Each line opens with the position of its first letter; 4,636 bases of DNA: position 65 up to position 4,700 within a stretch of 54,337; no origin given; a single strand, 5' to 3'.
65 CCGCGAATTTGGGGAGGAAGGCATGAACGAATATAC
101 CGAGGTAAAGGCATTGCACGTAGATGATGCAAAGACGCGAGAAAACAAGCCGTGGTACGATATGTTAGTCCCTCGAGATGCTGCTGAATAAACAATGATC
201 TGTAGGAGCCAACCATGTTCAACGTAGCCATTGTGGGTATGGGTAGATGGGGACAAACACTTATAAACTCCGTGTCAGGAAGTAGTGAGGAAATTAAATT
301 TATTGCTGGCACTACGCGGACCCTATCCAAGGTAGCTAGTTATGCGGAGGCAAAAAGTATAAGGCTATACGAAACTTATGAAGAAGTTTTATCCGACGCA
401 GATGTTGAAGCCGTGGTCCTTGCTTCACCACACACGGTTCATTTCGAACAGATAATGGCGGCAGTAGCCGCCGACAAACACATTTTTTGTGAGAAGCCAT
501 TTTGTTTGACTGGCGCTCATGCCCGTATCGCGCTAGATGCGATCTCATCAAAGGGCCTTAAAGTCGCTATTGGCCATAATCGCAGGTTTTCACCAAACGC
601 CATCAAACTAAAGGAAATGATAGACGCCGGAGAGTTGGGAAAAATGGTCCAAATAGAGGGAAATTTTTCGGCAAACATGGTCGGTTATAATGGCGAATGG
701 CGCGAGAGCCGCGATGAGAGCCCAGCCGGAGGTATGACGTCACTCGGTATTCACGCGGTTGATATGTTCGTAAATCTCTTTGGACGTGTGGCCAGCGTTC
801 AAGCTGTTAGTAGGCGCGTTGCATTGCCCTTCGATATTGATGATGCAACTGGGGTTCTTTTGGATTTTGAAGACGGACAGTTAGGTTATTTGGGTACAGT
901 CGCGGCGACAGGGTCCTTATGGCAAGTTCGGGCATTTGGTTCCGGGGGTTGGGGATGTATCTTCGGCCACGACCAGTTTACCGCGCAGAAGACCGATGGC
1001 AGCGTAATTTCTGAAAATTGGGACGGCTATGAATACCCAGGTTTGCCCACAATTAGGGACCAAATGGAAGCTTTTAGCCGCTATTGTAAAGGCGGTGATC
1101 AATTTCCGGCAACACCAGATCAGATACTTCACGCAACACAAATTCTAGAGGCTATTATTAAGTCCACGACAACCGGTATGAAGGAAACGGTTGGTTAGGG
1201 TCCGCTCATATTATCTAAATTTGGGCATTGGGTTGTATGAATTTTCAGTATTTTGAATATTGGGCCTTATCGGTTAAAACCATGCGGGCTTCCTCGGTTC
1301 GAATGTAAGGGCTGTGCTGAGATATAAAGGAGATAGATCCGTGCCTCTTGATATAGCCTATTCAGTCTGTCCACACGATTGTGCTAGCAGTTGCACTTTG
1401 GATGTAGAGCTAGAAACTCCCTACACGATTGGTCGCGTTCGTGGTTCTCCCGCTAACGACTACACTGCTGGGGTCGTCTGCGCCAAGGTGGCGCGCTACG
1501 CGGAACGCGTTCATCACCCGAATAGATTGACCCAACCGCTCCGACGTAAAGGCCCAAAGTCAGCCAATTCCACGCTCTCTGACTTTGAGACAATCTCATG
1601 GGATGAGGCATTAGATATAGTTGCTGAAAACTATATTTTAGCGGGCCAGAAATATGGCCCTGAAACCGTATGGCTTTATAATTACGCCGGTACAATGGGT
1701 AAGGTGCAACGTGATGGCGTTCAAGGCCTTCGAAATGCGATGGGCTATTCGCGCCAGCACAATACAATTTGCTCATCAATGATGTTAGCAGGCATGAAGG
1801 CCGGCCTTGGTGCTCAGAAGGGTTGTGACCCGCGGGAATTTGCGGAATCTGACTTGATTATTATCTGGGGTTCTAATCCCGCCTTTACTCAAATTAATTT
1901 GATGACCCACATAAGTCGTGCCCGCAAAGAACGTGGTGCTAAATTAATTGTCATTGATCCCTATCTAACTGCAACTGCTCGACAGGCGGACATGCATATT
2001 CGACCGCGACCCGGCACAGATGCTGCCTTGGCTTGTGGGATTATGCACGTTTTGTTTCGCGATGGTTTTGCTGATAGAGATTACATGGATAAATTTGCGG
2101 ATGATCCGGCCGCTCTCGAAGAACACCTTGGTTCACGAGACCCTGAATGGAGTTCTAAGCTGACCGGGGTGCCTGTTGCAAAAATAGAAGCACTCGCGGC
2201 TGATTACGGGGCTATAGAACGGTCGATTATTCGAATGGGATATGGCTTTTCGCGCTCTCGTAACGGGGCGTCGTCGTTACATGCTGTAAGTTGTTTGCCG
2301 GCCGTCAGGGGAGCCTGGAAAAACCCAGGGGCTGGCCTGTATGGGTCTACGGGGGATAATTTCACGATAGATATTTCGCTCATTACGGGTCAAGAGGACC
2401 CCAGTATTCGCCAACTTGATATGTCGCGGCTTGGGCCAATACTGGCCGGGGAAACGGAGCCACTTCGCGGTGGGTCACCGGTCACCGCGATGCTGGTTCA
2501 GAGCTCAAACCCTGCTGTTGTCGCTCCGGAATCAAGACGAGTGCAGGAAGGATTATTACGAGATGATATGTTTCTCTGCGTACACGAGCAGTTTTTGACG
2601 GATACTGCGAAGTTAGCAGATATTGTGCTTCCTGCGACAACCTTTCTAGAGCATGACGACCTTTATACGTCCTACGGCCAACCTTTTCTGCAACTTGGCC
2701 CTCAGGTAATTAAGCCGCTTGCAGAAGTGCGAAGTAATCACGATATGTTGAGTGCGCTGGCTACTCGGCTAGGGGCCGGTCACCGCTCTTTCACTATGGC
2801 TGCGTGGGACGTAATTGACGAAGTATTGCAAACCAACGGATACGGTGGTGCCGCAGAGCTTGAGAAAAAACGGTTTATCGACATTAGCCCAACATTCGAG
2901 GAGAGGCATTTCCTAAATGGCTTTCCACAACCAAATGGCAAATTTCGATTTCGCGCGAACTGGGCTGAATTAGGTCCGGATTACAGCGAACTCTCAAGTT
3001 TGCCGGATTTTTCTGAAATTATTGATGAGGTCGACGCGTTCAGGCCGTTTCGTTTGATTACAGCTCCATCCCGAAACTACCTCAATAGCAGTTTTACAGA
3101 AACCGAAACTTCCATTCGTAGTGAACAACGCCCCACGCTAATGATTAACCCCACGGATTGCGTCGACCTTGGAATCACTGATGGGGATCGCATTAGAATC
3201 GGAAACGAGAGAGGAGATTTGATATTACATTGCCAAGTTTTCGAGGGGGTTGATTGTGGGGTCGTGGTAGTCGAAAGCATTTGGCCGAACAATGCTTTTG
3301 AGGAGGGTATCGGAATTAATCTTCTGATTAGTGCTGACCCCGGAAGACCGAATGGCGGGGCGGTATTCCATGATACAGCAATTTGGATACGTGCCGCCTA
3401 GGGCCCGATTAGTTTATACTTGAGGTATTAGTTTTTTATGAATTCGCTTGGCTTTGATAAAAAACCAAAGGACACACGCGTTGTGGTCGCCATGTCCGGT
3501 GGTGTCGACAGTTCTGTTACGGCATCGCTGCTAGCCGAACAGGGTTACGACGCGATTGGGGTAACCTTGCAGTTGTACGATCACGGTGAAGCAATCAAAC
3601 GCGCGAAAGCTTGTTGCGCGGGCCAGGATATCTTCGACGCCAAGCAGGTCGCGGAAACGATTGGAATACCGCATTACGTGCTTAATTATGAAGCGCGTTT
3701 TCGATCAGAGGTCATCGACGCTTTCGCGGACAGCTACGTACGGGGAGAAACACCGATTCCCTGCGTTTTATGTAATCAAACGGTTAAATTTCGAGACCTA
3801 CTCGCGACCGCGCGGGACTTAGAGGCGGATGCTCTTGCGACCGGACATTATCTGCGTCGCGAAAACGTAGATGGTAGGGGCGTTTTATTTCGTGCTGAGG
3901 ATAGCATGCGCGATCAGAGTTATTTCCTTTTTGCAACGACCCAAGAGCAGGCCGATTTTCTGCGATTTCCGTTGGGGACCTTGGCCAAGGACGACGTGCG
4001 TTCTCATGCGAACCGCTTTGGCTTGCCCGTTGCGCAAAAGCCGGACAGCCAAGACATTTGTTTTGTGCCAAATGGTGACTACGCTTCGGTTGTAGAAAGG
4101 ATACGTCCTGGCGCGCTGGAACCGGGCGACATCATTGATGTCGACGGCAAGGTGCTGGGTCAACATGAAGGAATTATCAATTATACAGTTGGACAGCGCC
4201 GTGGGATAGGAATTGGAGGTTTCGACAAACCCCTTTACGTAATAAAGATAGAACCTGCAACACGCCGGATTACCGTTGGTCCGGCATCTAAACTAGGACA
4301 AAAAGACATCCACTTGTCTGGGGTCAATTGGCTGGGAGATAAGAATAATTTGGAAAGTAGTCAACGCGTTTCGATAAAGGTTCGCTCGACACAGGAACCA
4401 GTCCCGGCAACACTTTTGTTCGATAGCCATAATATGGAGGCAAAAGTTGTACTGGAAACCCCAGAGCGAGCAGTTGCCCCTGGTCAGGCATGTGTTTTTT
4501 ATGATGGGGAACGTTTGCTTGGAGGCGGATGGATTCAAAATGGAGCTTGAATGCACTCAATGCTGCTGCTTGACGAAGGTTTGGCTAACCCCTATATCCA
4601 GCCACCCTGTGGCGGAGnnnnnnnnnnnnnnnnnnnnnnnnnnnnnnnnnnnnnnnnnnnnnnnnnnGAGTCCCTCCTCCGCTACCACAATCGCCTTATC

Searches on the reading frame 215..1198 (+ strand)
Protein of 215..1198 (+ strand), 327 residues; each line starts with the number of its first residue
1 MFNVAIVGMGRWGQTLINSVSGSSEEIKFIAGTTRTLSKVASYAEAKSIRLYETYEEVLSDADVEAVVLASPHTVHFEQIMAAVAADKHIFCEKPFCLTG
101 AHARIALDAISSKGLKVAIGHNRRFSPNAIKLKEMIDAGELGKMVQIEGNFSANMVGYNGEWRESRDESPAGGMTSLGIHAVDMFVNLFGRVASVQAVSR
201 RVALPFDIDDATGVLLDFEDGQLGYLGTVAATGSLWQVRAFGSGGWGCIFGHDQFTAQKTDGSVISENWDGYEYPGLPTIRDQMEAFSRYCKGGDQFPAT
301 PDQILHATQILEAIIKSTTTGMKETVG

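Call 8: search_protein_families(library=pfam, proteins=[window:215-1198:+])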
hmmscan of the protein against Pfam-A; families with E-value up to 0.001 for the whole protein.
window:215-1198:+ (327 aa): 4 families
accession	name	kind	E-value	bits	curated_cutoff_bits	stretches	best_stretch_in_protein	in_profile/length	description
PF01408.29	GFO_IDH_MocA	-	5.5e-22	79.2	24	1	2-121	1-120/120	Oxidoreductase family, NAD-binding Rossmann fold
PF22725.1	GFO_IDH_MocA_C3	-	2.8e-19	69.8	27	1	131-245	3-121/124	GFO/IDH/MocA C-terminal domain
PF02894.22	GFO_IDH_MocA_C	-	2.4e-10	41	22.9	1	133-235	1-109/218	Oxidoreductase family, C-terminal alpha/beta domain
PF03807.23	F420_oxidored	-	5.4e-06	27.4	21.6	1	4-83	2-78/94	NADP oxidoreductase coenzyme F420-dependent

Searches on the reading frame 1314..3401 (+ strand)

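Call 8: search_protein_families(library=pfam, proteins=[window:1314-3401:+])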
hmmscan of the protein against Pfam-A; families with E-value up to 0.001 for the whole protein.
window:1314-3401:+ (695 aa): 3 families
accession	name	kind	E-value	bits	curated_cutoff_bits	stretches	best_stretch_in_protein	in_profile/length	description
PF00384.28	Molybdopterin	-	2.1e-41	142.6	24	1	71-484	1-352/353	Molybdopterin oxidoreductase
PF01568.27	Molydop_binding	-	7.1e-15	55.4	26.8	1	579-681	1-102/110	Molydopterin dinucleotide binding domain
PF04879.21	Molybdop_Fe4S4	-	8.2e-06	26.1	22.7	1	16-68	5-55/55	Molybdopterin oxidoreductase Fe4S4 domain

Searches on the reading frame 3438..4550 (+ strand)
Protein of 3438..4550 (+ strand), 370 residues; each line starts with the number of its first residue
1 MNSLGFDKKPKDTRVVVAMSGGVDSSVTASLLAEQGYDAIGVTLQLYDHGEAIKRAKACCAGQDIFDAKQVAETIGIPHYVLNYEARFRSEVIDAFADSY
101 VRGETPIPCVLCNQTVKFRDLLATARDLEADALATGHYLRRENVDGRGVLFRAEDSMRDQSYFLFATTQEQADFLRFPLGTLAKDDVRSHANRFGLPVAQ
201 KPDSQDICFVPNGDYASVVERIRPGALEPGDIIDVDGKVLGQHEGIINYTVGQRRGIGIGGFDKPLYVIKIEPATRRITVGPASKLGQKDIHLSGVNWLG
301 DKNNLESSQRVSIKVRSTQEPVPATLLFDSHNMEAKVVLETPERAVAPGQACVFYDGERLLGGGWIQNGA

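Call 8: search_protein_families(library=pfam, proteins=[window:3438-4550:+])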
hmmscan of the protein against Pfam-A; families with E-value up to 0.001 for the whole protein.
window:3438-4550:+ (370 aa): 5 families
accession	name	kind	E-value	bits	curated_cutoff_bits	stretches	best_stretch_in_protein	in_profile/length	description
PF03054.22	tRNA_Me_trans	-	9.2e-72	241.4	20.6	1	14-211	2-201/202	tRNA methyl transferase HUP domain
PF20258.4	tRNA_Me_trans_C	-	2.2e-20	73.2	20.6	1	290-366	3-77/77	Aminomethyltransferase beta-barrel domain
PF20259.3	tRNA_Me_trans_M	-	2.7e-20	72.1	27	1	228-281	11-65/66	tRNA methyl transferase PRC-barrel domain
PF00733.27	Asn_synthase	-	4.2e-05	23.8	21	1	12-87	17-82/354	Asparagine synthase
PF00764.25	Arginosuc_synth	-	0.00011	22.7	27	1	14-58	1-46/162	Arginosuccinate synthase N-terminal HUP domain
